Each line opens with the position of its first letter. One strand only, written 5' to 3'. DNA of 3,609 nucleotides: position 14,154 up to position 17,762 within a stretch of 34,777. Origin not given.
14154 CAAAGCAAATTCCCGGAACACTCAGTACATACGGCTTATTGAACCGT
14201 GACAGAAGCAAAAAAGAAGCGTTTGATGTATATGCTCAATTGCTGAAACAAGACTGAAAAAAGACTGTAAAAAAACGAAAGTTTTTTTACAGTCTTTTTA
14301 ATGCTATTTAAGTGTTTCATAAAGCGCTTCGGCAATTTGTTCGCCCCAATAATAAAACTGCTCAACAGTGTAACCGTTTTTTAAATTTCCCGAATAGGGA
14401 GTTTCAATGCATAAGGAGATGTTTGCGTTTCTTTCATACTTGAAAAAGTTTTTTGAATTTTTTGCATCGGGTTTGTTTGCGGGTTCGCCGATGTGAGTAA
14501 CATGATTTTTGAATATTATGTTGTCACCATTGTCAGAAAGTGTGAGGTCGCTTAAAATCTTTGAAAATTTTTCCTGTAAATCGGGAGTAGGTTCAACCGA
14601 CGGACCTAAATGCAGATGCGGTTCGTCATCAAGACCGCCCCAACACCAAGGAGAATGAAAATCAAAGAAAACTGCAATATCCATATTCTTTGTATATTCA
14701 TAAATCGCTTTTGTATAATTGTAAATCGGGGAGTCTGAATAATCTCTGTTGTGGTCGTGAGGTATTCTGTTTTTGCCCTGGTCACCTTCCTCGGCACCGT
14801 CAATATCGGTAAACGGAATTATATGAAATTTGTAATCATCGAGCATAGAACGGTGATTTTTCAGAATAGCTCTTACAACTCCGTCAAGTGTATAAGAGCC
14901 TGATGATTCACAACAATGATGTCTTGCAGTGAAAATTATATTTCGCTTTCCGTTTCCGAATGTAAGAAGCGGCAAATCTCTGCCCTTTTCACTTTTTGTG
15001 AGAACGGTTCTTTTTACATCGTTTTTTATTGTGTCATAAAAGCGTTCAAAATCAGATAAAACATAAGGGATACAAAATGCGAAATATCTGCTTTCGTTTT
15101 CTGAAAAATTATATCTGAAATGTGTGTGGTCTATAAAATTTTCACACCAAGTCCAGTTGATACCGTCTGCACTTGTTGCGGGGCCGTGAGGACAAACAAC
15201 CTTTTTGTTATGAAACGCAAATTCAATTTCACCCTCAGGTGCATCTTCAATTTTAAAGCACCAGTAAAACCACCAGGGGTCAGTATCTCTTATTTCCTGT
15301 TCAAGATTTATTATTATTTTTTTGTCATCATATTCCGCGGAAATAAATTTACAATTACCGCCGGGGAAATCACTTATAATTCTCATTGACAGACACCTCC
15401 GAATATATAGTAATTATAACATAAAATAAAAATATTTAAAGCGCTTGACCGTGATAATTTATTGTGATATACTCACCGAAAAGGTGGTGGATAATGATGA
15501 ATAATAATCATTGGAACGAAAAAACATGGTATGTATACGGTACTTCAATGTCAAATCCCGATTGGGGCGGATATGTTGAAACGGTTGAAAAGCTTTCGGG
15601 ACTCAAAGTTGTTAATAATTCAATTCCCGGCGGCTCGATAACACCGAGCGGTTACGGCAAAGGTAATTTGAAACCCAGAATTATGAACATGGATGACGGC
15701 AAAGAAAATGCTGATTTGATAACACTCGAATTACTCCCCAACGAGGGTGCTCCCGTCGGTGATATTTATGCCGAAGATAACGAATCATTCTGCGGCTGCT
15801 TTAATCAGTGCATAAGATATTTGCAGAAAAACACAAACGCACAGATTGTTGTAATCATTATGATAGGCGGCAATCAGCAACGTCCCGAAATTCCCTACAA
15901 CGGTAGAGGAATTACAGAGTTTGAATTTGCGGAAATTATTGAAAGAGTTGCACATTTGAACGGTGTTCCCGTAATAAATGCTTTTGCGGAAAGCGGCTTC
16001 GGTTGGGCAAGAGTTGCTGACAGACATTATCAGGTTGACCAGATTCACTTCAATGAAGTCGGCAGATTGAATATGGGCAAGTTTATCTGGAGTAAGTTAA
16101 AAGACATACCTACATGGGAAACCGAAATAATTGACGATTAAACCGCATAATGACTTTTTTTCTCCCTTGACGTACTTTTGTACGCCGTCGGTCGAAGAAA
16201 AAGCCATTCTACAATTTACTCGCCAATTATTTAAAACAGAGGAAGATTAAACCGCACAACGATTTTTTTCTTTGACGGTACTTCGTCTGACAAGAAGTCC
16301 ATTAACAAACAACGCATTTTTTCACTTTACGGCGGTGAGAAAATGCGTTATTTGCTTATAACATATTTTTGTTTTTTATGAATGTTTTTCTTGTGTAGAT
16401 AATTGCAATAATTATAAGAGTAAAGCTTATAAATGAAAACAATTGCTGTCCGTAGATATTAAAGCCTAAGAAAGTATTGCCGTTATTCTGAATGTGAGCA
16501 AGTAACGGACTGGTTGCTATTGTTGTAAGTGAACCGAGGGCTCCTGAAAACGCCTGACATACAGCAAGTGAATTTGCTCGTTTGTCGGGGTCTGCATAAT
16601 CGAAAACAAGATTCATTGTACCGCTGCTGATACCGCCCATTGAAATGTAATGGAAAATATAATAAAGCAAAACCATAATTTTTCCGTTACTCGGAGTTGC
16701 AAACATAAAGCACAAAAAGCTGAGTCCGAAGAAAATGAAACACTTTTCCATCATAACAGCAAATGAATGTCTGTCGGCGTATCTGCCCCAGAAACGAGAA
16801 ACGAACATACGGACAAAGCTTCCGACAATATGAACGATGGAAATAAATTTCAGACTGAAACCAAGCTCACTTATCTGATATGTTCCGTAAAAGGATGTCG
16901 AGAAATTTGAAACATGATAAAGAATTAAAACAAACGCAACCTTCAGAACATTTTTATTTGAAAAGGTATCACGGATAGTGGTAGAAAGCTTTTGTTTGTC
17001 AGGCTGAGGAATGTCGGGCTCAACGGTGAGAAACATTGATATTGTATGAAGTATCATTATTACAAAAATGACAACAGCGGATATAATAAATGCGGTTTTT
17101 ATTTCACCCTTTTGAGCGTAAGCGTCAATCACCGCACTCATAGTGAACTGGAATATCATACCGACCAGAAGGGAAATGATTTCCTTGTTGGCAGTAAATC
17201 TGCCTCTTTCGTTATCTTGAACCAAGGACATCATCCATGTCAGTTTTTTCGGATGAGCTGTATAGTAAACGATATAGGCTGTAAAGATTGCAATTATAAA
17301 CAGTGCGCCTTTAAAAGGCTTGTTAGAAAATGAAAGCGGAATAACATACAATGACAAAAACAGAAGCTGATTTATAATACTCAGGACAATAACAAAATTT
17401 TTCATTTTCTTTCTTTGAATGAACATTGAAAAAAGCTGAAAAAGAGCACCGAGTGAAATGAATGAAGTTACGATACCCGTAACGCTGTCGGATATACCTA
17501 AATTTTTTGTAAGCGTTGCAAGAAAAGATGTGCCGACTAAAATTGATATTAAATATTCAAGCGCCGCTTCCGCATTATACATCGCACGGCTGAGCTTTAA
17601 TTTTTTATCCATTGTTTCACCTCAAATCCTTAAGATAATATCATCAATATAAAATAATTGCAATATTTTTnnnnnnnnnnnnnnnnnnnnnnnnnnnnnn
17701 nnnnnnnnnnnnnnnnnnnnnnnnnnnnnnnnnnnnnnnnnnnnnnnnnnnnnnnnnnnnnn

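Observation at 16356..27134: Candidate undescribed catabolic system: MFS permease divergent from an orphan helical protein, three CocE/NonD hydrolases, a GHL6 orphan glycosidase and a GH3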

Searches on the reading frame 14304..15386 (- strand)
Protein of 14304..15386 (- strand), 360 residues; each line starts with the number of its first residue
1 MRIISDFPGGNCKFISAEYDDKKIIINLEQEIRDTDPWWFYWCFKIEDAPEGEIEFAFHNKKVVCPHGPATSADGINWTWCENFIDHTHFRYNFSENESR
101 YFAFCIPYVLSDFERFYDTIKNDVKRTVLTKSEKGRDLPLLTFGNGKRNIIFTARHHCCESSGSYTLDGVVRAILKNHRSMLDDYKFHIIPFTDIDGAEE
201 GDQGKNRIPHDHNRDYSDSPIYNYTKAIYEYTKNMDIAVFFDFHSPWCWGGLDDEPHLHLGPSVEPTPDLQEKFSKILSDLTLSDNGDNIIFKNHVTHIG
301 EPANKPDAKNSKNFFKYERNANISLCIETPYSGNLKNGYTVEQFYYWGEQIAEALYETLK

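Call 3: search_protein_families(library=pfam, proteins=[window:14304-15386:-])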
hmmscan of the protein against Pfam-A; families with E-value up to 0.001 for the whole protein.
window:14304-15386:- (360 aa): 1 family
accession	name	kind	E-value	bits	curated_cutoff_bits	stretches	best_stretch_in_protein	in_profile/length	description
PF00246.29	Peptidase_M14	-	3.8e-08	33.7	21.6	1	122-232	14-124/286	Zinc carboxypeptidase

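Call 4: search_protein_families(library=ncbifam, proteins=[window:14304-15386:-])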
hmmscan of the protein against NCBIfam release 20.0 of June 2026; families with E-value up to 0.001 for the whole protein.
window:14304-15386:- (360 aa): 0 families

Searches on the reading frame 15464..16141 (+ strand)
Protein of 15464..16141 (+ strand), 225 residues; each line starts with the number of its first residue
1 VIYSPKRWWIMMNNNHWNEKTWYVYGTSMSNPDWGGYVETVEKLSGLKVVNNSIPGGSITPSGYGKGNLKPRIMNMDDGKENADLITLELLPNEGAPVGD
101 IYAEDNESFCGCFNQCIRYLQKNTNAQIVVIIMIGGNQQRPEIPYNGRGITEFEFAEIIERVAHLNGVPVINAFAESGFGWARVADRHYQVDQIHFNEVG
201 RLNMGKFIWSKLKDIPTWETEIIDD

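Call 3: search_protein_families(library=pfam, proteins=[window:15464-16141:+])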
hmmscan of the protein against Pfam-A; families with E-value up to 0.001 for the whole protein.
window:15464-16141:+ (225 aa): 1 family
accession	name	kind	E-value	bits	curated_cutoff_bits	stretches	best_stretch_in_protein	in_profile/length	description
PF13472.12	Lipase_GDSL_2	-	1.4e-06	29.4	32.9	1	26-200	11-175/178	GDSL-like Lipase/Acylhydrolase family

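Call 4: search_protein_families(library=ncbifam, proteins=[window:15464-16141:+])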
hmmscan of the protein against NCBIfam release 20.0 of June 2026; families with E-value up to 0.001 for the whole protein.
window:15464-16141:+ (225 aa): 0 families

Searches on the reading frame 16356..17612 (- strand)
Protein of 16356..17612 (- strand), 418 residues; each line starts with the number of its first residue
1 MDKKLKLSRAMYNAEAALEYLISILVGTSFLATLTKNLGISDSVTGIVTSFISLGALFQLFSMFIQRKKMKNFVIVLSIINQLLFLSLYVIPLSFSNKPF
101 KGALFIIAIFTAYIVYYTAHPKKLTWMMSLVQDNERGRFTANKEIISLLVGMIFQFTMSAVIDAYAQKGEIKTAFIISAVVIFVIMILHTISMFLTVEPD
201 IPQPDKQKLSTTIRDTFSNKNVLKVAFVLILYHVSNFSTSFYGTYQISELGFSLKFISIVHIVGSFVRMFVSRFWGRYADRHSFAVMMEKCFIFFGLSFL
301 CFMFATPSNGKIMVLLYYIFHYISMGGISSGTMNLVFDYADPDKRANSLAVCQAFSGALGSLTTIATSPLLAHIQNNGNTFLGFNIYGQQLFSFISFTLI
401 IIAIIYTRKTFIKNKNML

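Call 3: search_protein_families(library=pfam, proteins=[window:16356-17612:-])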
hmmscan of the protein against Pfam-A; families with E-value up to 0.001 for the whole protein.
window:16356-17612:- (418 aa): 2 families
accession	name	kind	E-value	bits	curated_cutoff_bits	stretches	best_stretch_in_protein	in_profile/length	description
PF07690.21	MFS_1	-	5.6e-18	65.4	33.4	1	20-361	9-343/347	Major Facilitator Superfamily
PF13347.12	MFS_2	-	6.2e-09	35.3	27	1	31-341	21-344/427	MFS/sugar transport protein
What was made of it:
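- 16356..17612 (-): MFS transporter (MFS_1, weaker MFS_2/GPH-like), adjacent and on the opposite strand. Candidate importer, link unproven. PF07690 65 bits, PF13347 35 bits (call 3).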

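Call 4: search_protein_families(library=ncbifam, proteins=[window:16356-17612:-])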
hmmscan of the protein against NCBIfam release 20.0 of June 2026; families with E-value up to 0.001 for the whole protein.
window:16356-17612:- (418 aa): 1 family
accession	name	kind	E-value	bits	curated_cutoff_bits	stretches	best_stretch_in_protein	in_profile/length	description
NF038077.1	MFS_export_MxcK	equivalog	1.5e-08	34.1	525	1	175-403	168-392/405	myxochelin export MFS transporter MxcK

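Call 53: search_solved_structures(query=window:16356-17612:-, max_evalue=1)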
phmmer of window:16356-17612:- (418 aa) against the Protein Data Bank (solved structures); distinct sequences matched with E-value up to 1: 0.
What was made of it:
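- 16356..17612 (-): No PDB relative (call 53).
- On MFS glycoside importer (GPH-like): There is no NCBIfam equivalog and no PDB relative (calls 4, 53).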
